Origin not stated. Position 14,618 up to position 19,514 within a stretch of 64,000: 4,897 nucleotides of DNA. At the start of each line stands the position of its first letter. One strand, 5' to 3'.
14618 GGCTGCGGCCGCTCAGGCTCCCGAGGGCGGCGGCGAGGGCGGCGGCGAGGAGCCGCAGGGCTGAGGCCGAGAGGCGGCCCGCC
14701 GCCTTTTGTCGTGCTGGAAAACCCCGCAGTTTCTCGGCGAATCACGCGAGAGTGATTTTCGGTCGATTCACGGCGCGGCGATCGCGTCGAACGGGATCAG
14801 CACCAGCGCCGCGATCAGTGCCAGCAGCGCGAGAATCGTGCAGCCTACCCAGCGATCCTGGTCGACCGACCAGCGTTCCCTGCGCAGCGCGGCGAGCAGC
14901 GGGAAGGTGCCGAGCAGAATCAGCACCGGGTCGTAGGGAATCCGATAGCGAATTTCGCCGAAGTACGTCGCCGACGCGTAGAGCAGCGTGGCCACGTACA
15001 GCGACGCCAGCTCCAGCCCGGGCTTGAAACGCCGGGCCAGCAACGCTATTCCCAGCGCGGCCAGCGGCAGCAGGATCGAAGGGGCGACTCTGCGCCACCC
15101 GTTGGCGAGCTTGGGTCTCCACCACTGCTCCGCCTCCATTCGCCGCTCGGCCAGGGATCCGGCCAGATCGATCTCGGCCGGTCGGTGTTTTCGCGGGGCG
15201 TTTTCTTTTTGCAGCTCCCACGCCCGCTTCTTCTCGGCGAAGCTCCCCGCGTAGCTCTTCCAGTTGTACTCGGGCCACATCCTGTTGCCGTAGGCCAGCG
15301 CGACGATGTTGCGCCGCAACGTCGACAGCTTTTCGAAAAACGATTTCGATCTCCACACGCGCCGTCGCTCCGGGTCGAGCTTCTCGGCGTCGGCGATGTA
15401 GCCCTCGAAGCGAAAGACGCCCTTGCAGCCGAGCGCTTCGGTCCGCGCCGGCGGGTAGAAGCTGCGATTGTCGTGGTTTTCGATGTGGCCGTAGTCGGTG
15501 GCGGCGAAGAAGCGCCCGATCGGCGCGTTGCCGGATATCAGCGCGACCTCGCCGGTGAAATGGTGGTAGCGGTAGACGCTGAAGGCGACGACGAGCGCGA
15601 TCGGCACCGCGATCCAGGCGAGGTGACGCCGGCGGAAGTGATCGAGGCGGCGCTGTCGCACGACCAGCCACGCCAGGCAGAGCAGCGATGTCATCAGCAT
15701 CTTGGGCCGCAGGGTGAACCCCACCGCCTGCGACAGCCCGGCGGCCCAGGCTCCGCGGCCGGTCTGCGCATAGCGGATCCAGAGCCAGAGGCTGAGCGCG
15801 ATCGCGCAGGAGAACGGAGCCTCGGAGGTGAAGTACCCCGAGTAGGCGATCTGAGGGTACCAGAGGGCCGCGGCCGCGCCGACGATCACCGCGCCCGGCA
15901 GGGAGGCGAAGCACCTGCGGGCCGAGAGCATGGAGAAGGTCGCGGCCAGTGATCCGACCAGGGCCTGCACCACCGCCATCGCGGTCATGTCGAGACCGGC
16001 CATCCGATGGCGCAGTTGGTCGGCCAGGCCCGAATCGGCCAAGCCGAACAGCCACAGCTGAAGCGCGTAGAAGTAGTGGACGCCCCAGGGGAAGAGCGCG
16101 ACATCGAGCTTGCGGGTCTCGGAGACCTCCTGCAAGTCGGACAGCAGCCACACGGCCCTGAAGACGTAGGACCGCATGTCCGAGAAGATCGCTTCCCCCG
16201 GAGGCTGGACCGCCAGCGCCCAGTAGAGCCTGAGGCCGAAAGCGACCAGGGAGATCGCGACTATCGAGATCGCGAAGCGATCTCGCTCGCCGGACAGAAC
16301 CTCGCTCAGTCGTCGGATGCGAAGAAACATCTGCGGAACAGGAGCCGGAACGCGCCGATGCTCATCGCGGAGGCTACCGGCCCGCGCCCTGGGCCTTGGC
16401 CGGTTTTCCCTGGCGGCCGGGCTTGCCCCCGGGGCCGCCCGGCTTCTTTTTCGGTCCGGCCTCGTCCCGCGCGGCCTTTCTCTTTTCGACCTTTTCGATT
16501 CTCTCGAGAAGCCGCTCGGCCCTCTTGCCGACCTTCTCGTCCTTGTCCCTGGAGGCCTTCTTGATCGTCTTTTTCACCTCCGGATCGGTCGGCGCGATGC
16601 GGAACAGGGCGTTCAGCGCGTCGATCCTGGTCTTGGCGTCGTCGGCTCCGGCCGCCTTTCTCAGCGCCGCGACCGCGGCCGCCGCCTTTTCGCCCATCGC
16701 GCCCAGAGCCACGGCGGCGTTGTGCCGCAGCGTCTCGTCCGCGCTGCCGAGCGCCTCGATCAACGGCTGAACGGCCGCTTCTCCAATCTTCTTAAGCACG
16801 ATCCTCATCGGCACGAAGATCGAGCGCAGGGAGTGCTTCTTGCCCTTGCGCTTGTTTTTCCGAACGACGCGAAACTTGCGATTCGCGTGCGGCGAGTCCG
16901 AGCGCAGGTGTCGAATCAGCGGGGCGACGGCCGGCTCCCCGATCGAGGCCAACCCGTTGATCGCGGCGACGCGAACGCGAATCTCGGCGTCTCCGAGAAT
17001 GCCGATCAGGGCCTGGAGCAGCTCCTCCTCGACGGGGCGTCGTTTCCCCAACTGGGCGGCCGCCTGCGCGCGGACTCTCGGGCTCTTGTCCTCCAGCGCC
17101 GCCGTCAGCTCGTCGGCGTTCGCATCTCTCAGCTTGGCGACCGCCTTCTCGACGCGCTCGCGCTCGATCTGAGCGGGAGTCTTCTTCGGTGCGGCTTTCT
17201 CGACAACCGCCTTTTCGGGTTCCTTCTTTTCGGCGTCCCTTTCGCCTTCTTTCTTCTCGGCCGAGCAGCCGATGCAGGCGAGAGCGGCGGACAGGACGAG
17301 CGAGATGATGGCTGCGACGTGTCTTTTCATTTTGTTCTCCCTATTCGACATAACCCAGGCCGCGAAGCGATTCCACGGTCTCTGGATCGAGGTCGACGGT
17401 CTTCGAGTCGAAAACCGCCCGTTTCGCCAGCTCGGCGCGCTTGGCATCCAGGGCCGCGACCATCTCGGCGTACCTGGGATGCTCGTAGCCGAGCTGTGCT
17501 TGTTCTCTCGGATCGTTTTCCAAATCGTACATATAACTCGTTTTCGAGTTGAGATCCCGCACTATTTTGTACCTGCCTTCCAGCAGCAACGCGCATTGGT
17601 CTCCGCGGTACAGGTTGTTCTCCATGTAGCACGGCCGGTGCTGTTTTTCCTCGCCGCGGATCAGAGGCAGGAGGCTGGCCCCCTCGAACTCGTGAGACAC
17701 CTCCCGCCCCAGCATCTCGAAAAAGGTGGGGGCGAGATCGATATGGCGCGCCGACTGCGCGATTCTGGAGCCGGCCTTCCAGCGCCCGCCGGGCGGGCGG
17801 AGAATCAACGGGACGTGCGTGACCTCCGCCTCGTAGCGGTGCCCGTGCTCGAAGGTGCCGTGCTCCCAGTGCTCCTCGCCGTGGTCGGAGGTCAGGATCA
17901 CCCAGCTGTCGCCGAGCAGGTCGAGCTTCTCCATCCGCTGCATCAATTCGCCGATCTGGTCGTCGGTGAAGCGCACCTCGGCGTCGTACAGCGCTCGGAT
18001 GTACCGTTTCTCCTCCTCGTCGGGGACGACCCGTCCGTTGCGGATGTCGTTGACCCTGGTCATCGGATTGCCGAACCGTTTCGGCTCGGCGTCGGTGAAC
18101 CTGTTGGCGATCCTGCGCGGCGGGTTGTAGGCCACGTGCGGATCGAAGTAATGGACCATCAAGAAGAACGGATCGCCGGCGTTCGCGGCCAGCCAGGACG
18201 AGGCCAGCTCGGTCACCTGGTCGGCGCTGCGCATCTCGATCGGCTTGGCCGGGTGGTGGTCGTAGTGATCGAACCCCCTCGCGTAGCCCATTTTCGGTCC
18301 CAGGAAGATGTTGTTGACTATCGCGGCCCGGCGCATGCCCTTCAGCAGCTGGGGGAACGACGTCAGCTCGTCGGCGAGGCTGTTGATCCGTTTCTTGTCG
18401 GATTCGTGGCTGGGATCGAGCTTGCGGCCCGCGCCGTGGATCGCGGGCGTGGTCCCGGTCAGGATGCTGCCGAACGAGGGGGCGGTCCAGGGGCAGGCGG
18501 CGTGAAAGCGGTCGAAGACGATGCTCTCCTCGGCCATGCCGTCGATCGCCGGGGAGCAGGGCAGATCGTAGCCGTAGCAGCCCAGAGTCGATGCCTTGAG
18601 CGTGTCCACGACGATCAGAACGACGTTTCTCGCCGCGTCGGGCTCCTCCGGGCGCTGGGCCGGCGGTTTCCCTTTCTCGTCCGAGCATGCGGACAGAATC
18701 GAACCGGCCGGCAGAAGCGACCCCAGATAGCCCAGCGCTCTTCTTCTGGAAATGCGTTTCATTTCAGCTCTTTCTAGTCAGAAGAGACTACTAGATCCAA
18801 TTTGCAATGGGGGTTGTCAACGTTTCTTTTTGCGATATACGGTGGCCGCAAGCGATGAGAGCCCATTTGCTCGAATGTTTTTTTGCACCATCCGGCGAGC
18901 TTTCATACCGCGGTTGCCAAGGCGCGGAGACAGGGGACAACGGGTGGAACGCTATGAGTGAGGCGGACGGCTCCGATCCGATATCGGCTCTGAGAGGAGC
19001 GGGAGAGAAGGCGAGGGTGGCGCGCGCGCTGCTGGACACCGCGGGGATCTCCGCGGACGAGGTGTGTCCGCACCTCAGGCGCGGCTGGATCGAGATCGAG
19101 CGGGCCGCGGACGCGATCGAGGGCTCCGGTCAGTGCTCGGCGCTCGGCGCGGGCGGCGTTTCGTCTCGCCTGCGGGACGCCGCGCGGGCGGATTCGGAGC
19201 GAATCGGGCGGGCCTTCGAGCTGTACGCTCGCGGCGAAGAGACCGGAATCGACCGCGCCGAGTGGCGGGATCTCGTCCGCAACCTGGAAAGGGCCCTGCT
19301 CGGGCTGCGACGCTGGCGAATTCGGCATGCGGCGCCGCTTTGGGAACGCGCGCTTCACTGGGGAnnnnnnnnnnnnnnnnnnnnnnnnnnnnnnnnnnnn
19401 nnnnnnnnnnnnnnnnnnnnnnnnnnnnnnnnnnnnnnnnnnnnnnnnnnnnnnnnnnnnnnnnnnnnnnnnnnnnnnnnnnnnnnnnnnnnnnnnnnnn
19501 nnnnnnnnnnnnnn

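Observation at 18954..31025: Modular lipid-linked glycosylation operon built from repeated PA14 protein + GT-C transferase pairs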

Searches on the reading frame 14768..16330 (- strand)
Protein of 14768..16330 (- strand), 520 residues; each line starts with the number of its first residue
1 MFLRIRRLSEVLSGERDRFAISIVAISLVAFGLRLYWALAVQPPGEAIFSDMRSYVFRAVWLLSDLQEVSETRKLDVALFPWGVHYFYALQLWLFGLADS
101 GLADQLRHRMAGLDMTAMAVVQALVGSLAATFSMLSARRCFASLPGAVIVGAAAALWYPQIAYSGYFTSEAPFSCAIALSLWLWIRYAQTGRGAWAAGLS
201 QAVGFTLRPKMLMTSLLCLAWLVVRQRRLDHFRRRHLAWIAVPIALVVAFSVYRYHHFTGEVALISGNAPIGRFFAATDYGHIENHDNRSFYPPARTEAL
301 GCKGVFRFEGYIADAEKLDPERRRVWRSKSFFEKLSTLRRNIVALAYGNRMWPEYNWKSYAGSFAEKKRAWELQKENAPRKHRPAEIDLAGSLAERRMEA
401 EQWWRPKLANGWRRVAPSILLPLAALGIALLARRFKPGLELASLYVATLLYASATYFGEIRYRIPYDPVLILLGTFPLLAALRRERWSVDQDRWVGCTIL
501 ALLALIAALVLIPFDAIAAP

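Call 27: search_protein_families(library=pfam, proteins=[window:14768-16330:-], max_evalue=0.01)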
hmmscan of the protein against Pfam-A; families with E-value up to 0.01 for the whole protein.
window:14768-16330:- (520 aa): 2 families
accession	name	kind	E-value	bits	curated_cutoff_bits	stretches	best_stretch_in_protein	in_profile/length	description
PF13231.12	PMT_2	-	5.2e-08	33.7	26.1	1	109-250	15-155/160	Dolichyl-phosphate-mannose-protein mannosyltransferase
PF02366.24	PMT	-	0.0039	17.2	22.7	1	71-248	38-234/245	Dolichyl-phosphate-mannose-protein mannosyltransferase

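Call 66: search_solved_structures(query=window:14768-16330:-, max_evalue=10)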
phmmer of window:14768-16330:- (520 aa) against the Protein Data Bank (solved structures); distinct sequences matched with E-value up to 10: 0.

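Call 92: search_protein_families(library=ncbifam, proteins=[window:14768-16330:-], max_evalue=0.01)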
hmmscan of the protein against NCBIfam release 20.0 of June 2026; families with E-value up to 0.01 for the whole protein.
window:14768-16330:- (520 aa): 0 families

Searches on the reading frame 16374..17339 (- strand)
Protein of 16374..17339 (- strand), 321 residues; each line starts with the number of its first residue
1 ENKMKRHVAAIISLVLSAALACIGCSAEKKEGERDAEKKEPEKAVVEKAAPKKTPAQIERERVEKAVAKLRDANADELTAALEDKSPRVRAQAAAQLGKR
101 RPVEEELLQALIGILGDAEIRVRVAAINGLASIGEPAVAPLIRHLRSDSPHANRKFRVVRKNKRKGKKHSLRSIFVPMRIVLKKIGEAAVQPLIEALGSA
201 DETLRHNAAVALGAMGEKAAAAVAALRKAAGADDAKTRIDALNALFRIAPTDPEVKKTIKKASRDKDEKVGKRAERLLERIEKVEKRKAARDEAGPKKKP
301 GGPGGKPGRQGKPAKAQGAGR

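Call 27: search_protein_families(library=pfam, proteins=[window:16374-17339:-], max_evalue=0.01)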
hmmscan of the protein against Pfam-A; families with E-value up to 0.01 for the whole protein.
window:16374-17339:- (321 aa): 10 families
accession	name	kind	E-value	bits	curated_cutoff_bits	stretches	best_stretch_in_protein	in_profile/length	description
PF13646.12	HEAT_2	-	9.9e-21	74.3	27.7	2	76-154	2-79/88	HEAT repeats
PF02985.28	HEAT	-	3.9e-09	36.4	23.5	0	78-98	5-25/31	HEAT repeat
PF03130.22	HEAT_PBS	-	1.3e-07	31.8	20.9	0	122-145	1-25/27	PBS lyase HEAT-like repeat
PF13513.12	HEAT_EZ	-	3.2e-06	28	27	0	65-95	20-50/55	HEAT-like repeat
PF12717.13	Cnd1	-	5.5e-05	23.7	26.4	0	67-133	15-85/162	non-SMC mitotic condensation complex subunit 1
PF00514.29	Arm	-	0.00013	22.4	20.6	0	187-213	10-37/41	Armadillo/beta-catenin-like repeat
PF01602.26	Adaptin_N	-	0.0004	19.5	37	0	68-134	109-180/524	Adaptin N terminal region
PF24714.1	TOR1L1_N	-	0.00099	19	43.3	1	68-225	89-248/281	TORTIFOLIA1 N-terminal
PF19742.4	DUF6231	-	0.0021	19.1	35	1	5-101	4-103/145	Family of unknown function (DUF6231)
PF12755.13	Vac14_Fab1_bd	-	0.003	18.6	22.1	0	162-212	1-51/97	Vacuolar 14 Fab1-binding region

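Call 92: search_protein_families(library=ncbifam, proteins=[window:16374-17339:-], max_evalue=0.01)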
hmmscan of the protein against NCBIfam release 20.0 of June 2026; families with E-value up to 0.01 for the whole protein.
window:16374-17339:- (321 aa): 5 families
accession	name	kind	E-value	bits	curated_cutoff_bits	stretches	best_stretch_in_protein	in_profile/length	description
NF045915.1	PhycobilmeDegNblB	equivalog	1.4e-09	37.9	300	1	185-275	126-213/214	phycobilisome degradation protein NblB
NF010374.0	PRK13800.1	equivalog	5.9e-08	31.4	1196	1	25-136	575-683/898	fumarate reductase/succinate dehydrogenase flavoprotein subunit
NF058502.1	phyc_lyase_CpcE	equivalog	4e-05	23.2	330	0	186-223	70-108/260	C-phycocyanin alpha-cysteine-84 phycocyanobilin lyase subunit CpcE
NF058515.1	phyc_lyase_CpcF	equivalog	0.00012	21.7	220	0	107-146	31-70/200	C-phycocyanin alpha-cysteine-84 phycocyanobilin lyase subunit CpcF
NF045662.1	DVU0298_fam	equivalog_domain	0.0023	17.5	75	0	187-220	24-57/213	DVU0298 family protein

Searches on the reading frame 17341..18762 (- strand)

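Call 27: search_protein_families(library=pfam, proteins=[window:17341-18762:-], max_evalue=0.01)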
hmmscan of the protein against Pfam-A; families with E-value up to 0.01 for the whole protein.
window:17341-18762:- (473 aa): 4 families
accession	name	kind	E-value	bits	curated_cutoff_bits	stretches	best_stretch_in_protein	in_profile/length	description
PF00884.28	Sulfatase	-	2.3e-42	145.8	25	1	45-352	1-300/301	Sulfatase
PF16347.10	SGSH_C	-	2.8e-15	57.3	29.3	1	300-445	2-151/154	N-sulphoglucosamine sulphohydrolase, C-terminal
PF01663.27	Phosphodiest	-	1.6e-08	35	23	1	47-299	1-224/342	Type I phosphodiesterase / nucleotide pyrophosphatase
PF14707.11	Sulfatase_C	-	0.00092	20.2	30.9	1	407-450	54-97/127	C-terminal region of aryl-sulfatase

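Call 92: search_protein_families(library=ncbifam, proteins=[window:17341-18762:-], max_evalue=0.01)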
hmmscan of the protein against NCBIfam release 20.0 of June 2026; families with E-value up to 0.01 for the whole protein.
window:17341-18762:- (473 aa): 17 families
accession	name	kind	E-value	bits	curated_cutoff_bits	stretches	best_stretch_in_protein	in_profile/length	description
NF010322.0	PRK13759.1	equivalog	8.2e-44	149.9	481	2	184-438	186-449/486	arylsulfatase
TIGR03417.1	chol_sulfatase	equivalog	1.2e-33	116.8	433.45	2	197-444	196-438/500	choline-sulfatase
NF045661.1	HdlasePehA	equivalog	1.8e-29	102.7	900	2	248-441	273-480/506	phosphoric/sulfuric ester hydrolase PehA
NF052527.1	Mn_arylsulf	exception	5.1e-23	81.7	850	2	196-443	197-449/479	manganese-dependent arylsulfatase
NF047438.1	polymyxin_MCR12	exception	9.3e-09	34.2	1200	1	255-324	419-491/548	MCR-12 family phosphoethanolamine--lipid A transferase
NF012179.0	CptA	domain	3e-05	22.9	900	0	246-316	406-472/556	phosphoethanolamine transferase CptA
NF028537.1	P_eth_NH2_trans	domain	3.1e-05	22.7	500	1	258-321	412-478/527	phosphoethanolamine--lipid A transferase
NF007160.0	PRK09598.1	equivalog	3.3e-05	22.4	561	0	258-308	405-453/523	phosphoethanolamine--lipid A transferase EptA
NF007933.0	PRK10649.1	subfamily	3.5e-05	22.5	404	0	253-314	423-482/577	phosphoethanolamine transferase CptA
NF038282.1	LapC_YejM_PbgA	exception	0.00026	19.4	825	1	256-347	411-496/584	LPS biosynthesis-modulating metalloenzyme YejM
NF053859.1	polymyxin_MCR13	exception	0.00038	19.4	1250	1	256-322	413-482/541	MCR-13 family phosphoethanolamine--lipid A transferase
NF033409.0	poly_MCR3_broad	equivalog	0.0022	16.6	1075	1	255-311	408-464/535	MCR-3-related phosphoethanolamine--lipid A transferase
NF033671.1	polymyxin_MCR7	exception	0.0023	16.6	1250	1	248-311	407-466/539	MCR-7 family phosphoethanolamine--lipid A transferase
NF038075.1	fam_STM4013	hypoth_equivalog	0.0027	17.2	250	0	260-318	201-255/261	STM4013/SEN3800 family hydrolase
NF033836.1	polymyxin_MCR9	exception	0.0041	15.8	1240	1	256-321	413-481/539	MCR-9 family phosphoethanolamine--lipid A transferase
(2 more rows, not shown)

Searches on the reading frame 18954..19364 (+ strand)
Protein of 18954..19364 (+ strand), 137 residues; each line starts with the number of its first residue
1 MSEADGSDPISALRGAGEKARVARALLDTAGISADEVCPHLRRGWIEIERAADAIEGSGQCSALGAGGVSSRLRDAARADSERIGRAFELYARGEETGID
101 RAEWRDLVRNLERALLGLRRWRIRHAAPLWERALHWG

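Call 90: search_solved_structures(query=A9, max_evalue=10)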
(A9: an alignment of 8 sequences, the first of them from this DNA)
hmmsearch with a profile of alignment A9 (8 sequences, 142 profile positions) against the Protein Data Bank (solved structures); distinct sequences matched with E-value up to 10: 11.
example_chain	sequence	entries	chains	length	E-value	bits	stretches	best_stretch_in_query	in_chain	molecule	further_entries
7zr2_A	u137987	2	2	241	0.01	19.3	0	52-132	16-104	Spike protein S2',Chimeric protein mimic of SARS-CoV-2 Spike HR1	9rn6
7y9n_A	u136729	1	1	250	0.044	17.3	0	50-101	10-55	Spike protein S2',5HB-H2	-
8s5t_D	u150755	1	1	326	0.12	15.9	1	83-133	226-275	Effector SemD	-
8s5r_B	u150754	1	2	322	0.15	15.6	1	83-133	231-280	Effector SemD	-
7aor_ap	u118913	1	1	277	0.21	15.1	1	84-134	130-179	mS62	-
2dgj_A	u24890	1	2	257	0.41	14.2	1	6-119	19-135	hypothetical protein ebhA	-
7wxz_A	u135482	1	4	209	0.42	14.1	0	50-94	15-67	Spike protein S2'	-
7qnm_A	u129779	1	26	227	0.89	13.1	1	25-51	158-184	(S)-2-haloacid dehalogenase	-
7asz_A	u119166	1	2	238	1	12.9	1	25-51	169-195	(S)-2-haloacid dehalogenase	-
7arp_A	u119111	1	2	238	1.1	12.8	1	25-51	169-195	(S)-2-haloacid dehalogenase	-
7c53_A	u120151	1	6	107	1.3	12.5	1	50-126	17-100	Spike protein S2',pan-CoVs inhibitor EK1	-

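Call 91: search_protein_families(library=pfam, alignment_id=A9, max_evalue=1)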
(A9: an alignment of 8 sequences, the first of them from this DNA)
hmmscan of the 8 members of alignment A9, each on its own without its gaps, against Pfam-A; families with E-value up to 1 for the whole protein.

A. member 1, seq(137 aa): 0 families

B. families by the number of members that match (of 8 scanned): 5 families
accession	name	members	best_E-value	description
PF24218.1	DUF7437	1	0.0044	Family of unknown function (DUF7437)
PF17762.8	HTH_ParB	1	0.03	ParB HTH domain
PF16632.10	Caskin-tail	1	0.067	C-terminal region of Caskin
PF12019.13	GspH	1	0.075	Type II transport protein GspH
PF12867.12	DinB_2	1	0.083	DinB superfamily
